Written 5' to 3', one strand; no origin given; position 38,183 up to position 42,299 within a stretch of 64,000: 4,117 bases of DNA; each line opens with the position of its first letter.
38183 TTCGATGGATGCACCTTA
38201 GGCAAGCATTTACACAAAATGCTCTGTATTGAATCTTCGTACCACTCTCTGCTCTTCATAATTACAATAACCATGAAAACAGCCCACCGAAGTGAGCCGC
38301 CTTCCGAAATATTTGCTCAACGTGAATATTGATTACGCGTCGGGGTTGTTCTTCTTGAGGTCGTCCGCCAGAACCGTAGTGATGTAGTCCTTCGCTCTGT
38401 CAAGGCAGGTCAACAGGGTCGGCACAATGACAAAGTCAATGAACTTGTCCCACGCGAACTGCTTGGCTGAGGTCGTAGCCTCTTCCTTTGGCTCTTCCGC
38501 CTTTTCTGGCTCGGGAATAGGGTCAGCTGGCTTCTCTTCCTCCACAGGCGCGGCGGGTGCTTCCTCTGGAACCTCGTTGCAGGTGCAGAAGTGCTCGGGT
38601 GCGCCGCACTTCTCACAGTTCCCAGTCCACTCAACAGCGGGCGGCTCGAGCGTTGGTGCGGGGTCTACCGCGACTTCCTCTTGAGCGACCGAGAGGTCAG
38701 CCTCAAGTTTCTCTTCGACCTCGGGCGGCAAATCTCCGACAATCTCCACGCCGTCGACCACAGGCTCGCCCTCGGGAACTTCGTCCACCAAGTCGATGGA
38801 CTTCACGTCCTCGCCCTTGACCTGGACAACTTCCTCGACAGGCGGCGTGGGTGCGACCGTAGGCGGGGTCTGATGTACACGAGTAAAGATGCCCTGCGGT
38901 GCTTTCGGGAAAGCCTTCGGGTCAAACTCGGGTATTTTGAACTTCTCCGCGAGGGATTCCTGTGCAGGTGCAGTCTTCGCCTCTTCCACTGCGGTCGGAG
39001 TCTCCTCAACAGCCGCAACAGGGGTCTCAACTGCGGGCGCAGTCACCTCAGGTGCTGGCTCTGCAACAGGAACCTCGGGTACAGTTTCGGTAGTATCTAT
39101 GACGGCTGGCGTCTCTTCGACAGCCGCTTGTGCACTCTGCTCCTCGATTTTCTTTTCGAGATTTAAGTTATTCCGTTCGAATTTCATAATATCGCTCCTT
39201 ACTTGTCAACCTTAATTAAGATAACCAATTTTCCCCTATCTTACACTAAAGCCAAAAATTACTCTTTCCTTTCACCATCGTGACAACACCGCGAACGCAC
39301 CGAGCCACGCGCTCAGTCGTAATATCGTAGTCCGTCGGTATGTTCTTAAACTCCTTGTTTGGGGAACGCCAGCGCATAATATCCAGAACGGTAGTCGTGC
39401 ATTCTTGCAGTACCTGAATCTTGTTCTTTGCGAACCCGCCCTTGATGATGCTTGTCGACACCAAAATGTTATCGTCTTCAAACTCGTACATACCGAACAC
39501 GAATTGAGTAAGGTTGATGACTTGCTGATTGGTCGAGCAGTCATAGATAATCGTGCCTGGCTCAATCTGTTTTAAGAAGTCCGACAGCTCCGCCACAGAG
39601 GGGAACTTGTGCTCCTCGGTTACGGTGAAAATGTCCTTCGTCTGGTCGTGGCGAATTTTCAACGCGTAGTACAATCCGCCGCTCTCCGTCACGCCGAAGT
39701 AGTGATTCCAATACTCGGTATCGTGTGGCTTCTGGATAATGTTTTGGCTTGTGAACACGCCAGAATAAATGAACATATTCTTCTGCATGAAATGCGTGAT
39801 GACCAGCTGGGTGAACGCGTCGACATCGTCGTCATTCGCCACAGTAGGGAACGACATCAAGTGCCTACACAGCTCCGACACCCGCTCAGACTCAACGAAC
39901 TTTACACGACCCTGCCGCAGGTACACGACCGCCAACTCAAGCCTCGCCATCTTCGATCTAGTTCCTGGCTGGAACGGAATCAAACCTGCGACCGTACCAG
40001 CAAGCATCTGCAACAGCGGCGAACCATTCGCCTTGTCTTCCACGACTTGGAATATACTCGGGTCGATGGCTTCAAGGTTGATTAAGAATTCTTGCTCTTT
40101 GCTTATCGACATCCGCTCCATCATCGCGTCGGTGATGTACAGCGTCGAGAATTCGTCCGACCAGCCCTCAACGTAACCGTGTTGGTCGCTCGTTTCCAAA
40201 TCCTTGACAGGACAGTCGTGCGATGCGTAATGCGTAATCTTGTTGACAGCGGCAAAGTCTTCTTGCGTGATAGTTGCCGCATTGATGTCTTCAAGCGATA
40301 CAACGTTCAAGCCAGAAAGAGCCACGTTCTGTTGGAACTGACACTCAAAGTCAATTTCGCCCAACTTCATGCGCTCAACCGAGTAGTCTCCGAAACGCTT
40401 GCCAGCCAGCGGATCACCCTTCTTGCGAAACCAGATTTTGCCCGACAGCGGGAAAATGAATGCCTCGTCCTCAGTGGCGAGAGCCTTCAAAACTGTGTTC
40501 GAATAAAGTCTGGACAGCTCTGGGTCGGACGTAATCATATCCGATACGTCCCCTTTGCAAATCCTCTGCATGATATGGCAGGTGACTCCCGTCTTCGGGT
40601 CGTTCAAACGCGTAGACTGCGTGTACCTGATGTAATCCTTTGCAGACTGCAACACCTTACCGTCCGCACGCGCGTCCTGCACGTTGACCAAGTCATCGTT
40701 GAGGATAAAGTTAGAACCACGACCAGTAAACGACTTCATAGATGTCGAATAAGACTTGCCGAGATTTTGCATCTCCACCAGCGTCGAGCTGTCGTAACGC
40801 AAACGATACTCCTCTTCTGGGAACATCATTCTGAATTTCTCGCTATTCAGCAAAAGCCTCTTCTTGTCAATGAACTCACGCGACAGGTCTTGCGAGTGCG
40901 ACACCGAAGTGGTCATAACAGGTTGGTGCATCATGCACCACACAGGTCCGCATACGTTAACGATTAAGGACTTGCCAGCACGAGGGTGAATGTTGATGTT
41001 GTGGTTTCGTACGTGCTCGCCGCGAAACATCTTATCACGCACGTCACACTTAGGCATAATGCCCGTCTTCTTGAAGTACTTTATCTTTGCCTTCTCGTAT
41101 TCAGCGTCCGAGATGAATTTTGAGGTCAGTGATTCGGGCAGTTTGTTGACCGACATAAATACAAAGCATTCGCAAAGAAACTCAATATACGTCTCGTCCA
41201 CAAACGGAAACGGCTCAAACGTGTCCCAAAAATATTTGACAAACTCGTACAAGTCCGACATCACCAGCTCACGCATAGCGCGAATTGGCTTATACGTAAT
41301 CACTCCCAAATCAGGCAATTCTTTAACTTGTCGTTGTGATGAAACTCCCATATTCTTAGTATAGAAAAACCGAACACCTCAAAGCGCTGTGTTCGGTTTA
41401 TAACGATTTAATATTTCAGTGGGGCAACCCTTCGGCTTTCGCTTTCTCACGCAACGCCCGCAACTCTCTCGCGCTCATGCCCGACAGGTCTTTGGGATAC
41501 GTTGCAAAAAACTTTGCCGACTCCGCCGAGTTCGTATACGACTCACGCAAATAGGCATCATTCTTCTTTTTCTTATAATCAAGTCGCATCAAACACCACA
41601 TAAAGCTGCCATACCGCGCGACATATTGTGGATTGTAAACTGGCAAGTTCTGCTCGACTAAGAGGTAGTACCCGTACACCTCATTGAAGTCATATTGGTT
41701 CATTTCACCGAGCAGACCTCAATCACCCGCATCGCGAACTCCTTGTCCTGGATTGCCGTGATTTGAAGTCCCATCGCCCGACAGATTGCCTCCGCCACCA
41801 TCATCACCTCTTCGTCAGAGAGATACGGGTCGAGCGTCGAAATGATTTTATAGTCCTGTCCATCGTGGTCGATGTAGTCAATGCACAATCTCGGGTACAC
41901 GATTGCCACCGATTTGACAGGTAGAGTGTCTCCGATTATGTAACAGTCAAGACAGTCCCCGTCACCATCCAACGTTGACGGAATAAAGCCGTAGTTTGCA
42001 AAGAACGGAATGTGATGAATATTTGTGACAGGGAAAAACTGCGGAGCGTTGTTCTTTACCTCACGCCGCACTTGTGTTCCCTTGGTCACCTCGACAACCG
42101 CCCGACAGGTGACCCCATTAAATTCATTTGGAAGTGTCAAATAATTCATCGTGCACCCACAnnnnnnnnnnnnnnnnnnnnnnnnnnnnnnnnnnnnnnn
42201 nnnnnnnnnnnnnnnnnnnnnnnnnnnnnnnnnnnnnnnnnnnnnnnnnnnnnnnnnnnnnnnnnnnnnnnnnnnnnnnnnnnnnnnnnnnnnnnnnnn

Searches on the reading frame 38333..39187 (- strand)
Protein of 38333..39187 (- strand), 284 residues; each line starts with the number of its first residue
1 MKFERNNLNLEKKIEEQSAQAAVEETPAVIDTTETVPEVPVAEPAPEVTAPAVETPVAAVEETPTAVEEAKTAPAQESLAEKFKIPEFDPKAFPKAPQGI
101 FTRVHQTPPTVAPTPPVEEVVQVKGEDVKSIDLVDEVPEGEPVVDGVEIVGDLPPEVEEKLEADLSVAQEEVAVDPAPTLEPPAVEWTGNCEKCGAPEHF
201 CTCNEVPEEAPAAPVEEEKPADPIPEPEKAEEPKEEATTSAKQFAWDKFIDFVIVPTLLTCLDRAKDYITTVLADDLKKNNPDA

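Call 12: search_protein_families(library=phrogs, proteins=[window:38333-39187:-], max_evalue=0.001)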
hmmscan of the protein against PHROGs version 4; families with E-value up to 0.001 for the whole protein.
window:38333-39187:- (284 aa): 0 families

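Call 46: search_protein_families(library=pfam, proteins=[window:38333-39187:-], max_evalue=0.01)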
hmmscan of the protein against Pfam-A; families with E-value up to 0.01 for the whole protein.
window:38333-39187:- (284 aa): 0 families

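Call 88: search_solved_structures(query=window:38333-39187:-, max_evalue=1)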
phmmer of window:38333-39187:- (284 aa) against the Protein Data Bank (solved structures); distinct sequences matched with E-value up to 1: 0.

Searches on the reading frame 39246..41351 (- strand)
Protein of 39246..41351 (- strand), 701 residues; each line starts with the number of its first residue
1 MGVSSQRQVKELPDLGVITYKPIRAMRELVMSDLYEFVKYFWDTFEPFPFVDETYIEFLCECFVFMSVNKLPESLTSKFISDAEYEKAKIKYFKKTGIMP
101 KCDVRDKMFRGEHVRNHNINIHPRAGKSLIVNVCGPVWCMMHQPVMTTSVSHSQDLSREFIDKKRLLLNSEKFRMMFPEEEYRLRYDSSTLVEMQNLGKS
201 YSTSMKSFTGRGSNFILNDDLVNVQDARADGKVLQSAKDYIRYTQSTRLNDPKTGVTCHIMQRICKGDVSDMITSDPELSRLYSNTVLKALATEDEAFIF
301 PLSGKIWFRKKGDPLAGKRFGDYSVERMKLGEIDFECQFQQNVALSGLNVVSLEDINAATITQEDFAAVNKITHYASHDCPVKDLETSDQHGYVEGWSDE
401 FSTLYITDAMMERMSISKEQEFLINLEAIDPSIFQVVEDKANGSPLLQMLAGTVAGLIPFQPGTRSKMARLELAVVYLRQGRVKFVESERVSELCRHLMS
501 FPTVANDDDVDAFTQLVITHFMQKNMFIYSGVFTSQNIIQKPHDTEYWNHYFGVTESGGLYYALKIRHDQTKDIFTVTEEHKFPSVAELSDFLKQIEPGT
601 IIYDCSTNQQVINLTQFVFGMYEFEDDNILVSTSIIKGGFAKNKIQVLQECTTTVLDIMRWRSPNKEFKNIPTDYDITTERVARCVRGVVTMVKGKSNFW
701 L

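Call 61: search_dna_similar(query=window:39246-41351:-, collection=phages, mode=protein, max_rows=10)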
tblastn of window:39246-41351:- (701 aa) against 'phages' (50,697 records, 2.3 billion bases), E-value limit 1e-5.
Records with a match: 231; places in all: 231; records where one place covers at least 80% of the query: 0.
Best place of each record, by identity: <60% 231.
By first word of the organism name: Microbacterium 130; Bacillus 14; Bacteriophage 12; Lactococcus 10; Cellulophaga 8; Cyanophage 7; Arthrobacter 7; Aeromonas 5; Lactobacillus 3; Synechococcus 3; and 20 more.
By host as written in the record: Microbacterium foliorum NRRL B-24224 SEA 68; Microbacterium foliorum NRRL B-24224 43; - 15; Lactococcus lactis SMQ-86 9; Microbacterium foliorum NRRL B-24224-SEA 8; Microbacterium paraoxydans NWU1 7; Bacillus megaterium 6; Bacillus megaterium Km 5; and 45 more.
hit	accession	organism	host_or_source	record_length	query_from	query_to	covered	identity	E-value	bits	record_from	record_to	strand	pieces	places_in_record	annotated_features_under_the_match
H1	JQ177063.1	Aeromonas phage vB_AsaM-56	Aeromonas salmonicida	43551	119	517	57%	28.8%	8e-29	129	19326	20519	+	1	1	putative TerL large-subunit terminase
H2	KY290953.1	Aeromonas phage 51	Aeromonas salmonicida HER1108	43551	119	517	57%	28.8%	8e-29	129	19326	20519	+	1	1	terminase large subunit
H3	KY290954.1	Aeromonas phage 56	Aeromonas salmonicida HER1084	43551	119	517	57%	28.8%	8e-29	129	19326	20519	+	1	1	terminase large subunit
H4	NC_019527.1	Aeromonas phage vB_AsaM-56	Aeromonas salmonicida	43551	119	517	57%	28.8%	8e-29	129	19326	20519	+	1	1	terminase large subunit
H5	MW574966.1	phage 023Pt_psg01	unknown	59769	119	555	62%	24.9%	2e-14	83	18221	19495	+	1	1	terminase large subunit | hypothetical protein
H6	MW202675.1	Caudoviricetes sp.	Manatee Spring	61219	34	527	70%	22.0%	4e-10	70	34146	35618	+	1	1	terminase large subunit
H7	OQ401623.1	Roseobacter phage CRP-901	Roseobacter sp. FZCC0083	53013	119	528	58%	26.3%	4e-17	92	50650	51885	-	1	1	terminase large subunit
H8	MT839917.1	Bacteriophage sp.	human fecal samples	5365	102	517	59%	25.6%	5e-18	95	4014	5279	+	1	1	record has no annotation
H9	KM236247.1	Bacillus phage Pascal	Bacillus megaterium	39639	80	529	64%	23.4%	1e-12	78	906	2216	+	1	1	terminase large subunit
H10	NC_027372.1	Bacillus phage Pascal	Bacillus megaterium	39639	80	529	64%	23.4%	1e-12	78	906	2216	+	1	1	terminase large subunit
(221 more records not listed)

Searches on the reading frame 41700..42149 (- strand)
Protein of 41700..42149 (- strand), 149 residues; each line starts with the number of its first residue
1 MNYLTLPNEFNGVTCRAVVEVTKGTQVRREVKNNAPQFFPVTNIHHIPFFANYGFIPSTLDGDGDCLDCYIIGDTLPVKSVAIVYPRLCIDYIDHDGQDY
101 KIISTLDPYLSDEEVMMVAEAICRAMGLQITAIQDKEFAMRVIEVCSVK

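Call 12: search_protein_families(library=phrogs, proteins=[window:41700-42149:-], max_evalue=0.001)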
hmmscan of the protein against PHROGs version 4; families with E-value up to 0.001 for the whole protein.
window:41700-42149:- (149 aa): 0 families

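Call 46: search_protein_families(library=pfam, proteins=[window:41700-42149:-], max_evalue=0.01)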
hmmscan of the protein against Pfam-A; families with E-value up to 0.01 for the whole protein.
window:41700-42149:- (149 aa): 1 family
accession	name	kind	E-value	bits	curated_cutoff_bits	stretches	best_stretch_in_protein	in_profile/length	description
PF00719.24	Pyrophosphatase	-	6.9e-14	52.4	23.5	1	17-104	1-90/153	Inorganic pyrophosphatase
